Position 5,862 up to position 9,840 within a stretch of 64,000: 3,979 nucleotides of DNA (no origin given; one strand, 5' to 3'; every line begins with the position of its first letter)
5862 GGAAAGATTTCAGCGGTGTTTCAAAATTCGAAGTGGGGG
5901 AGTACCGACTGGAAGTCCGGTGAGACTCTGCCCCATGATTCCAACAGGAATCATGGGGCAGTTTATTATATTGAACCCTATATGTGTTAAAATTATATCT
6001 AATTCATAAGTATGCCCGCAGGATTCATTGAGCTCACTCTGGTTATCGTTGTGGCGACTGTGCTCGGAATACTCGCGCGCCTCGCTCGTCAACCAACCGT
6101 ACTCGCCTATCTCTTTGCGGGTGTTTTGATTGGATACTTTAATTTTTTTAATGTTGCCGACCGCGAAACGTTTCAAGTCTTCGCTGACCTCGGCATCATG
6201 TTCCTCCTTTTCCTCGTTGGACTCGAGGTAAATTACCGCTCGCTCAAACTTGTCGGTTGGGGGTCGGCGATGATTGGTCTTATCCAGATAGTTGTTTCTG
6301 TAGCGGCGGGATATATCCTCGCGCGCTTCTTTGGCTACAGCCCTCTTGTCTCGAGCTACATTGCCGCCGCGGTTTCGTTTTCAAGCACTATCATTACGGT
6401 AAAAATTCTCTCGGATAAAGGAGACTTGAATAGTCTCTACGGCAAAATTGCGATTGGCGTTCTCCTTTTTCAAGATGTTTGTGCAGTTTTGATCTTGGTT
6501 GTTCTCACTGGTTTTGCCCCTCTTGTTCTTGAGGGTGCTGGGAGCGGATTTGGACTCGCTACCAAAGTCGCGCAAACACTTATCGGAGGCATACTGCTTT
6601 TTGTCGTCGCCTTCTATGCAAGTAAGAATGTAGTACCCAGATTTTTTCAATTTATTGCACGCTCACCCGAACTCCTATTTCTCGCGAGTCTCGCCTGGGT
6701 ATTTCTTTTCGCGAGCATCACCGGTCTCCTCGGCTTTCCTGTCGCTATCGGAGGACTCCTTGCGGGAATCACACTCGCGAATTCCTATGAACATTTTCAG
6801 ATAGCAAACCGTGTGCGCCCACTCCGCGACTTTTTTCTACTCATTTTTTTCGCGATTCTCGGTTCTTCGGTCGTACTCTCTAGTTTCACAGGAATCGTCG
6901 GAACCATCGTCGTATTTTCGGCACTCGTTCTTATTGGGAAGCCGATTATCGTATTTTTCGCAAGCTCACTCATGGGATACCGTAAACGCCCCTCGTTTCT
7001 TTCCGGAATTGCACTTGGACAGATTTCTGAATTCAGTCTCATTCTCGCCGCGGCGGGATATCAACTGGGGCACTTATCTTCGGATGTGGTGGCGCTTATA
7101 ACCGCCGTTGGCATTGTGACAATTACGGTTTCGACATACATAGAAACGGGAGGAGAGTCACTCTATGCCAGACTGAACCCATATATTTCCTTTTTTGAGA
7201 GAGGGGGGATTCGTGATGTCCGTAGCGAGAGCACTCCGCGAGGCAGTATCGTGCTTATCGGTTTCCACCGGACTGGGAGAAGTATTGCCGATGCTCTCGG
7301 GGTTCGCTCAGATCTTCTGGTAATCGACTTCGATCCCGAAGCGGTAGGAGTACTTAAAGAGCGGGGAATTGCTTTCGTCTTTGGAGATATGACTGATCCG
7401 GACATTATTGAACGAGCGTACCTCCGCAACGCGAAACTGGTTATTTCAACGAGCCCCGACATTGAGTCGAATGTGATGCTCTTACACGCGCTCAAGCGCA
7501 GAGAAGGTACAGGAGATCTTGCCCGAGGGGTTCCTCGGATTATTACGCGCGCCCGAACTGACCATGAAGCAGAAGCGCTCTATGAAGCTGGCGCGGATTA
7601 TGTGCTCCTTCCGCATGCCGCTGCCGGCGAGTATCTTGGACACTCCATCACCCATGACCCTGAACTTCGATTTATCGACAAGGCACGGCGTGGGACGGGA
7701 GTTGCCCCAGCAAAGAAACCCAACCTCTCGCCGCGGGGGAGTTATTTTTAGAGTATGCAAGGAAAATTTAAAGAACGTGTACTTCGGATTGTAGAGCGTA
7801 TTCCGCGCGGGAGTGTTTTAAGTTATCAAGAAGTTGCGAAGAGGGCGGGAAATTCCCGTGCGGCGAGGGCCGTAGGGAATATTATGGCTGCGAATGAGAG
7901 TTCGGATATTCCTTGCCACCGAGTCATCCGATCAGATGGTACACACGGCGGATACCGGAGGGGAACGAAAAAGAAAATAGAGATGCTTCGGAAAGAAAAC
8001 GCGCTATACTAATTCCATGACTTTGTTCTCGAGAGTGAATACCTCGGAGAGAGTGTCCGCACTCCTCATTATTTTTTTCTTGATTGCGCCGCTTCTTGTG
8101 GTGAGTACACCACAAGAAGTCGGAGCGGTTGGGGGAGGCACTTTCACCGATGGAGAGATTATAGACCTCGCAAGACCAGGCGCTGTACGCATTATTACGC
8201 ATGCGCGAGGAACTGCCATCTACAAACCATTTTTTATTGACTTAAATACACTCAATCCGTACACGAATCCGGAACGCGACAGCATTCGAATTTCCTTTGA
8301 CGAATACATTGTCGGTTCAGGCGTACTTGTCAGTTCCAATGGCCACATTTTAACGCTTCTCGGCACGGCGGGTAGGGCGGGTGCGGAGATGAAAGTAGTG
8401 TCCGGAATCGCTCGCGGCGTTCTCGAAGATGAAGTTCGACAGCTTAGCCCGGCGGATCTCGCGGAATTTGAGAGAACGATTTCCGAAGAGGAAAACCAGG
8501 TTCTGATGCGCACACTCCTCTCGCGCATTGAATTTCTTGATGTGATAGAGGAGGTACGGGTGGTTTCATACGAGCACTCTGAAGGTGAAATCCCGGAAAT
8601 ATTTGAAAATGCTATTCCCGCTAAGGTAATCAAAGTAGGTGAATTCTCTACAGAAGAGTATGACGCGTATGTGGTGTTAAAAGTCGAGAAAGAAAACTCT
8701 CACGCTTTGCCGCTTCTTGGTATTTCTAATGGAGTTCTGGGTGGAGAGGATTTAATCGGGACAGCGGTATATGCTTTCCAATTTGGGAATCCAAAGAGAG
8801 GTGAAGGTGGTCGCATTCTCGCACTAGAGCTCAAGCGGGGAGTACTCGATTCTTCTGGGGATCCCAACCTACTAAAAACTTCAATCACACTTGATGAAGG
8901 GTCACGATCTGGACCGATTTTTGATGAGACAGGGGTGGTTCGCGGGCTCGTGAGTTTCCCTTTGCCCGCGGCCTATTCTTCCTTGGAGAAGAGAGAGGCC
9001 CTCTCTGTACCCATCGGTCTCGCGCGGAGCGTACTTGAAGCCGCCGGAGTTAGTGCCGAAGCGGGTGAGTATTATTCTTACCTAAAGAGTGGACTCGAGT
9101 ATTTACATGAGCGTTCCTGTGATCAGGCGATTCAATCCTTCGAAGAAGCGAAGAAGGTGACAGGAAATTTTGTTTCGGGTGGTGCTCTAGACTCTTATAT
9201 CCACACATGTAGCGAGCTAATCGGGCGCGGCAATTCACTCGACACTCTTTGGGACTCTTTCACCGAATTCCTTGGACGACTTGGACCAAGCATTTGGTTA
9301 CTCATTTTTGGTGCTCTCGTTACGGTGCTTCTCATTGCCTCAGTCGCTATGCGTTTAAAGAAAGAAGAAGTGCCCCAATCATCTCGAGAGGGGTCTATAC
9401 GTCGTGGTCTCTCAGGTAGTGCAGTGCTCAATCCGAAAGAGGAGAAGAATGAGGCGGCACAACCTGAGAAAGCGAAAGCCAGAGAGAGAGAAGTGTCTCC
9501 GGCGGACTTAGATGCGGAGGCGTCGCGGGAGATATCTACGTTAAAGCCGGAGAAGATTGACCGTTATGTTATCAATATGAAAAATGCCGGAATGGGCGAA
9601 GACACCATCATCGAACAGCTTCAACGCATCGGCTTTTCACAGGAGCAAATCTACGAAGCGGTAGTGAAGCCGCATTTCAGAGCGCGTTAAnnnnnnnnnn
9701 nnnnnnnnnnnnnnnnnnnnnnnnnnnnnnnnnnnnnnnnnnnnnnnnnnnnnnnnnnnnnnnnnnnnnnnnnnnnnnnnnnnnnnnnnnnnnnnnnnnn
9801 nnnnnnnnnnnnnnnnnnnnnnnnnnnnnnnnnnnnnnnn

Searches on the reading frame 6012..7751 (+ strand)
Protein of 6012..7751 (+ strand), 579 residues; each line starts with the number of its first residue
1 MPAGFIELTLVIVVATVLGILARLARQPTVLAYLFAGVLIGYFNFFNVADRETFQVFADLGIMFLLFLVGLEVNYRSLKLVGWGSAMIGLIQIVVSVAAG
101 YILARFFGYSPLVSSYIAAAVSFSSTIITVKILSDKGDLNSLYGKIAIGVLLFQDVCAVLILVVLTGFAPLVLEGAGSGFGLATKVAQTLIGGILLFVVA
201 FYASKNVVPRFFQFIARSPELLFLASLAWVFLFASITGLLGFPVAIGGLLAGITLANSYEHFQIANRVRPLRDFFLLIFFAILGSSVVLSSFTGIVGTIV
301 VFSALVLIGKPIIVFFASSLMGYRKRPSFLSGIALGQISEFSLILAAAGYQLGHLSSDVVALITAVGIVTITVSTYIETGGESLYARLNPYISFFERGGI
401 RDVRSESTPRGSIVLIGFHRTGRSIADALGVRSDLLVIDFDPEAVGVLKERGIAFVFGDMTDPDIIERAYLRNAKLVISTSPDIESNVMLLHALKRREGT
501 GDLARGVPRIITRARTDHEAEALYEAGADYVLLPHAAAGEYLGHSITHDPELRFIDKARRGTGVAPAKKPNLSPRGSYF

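Call 11: search_protein_families(library=pfam, proteins=[window:6012-7751:+], max_evalue=0.00001)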
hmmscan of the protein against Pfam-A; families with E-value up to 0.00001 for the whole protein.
window:6012-7751:+ (579 aa): 2 families
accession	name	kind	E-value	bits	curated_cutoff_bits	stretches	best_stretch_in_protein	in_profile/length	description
PF00999.27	Na_H_Exchanger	-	5.5e-56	190.5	26.2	1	13-373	2-364/375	Sodium/hydrogen exchanger, transmembrane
PF02254.24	TrkA_N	-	4.4e-23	82.3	23.8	1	413-534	1-116/116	TrkA-N domain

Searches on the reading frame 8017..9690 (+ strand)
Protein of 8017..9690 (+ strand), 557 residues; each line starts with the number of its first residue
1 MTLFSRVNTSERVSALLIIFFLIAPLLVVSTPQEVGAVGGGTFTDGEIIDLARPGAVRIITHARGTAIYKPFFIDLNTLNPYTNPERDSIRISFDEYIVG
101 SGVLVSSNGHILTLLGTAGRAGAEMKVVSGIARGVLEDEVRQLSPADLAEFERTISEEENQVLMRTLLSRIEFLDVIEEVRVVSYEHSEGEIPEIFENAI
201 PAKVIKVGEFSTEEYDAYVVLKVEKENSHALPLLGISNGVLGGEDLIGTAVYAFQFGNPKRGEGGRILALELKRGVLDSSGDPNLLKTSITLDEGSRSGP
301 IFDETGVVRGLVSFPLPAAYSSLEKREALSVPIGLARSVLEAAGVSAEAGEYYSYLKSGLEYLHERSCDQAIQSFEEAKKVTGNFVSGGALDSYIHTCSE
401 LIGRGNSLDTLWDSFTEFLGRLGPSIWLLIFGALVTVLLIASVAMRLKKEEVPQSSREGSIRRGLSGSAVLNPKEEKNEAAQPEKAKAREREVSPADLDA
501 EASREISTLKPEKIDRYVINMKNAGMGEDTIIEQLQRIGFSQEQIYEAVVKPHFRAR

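Call 11: search_protein_families(library=pfam, proteins=[window:8017-9690:+], max_evalue=0.00001)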
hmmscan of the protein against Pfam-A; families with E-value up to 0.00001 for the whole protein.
window:8017-9690:+ (557 aa): 0 families

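Call 44: search_protein_families(library=pfam, proteins=[window:8017-9690:+], max_evalue=0.001)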
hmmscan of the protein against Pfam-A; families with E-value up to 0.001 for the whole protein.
window:8017-9690:+ (557 aa): 1 family
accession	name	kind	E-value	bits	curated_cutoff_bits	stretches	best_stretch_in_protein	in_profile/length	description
PF13365.12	Trypsin_2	-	1.2e-05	26.6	27.6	0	214-311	51-144/144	Trypsin-like peptidase domain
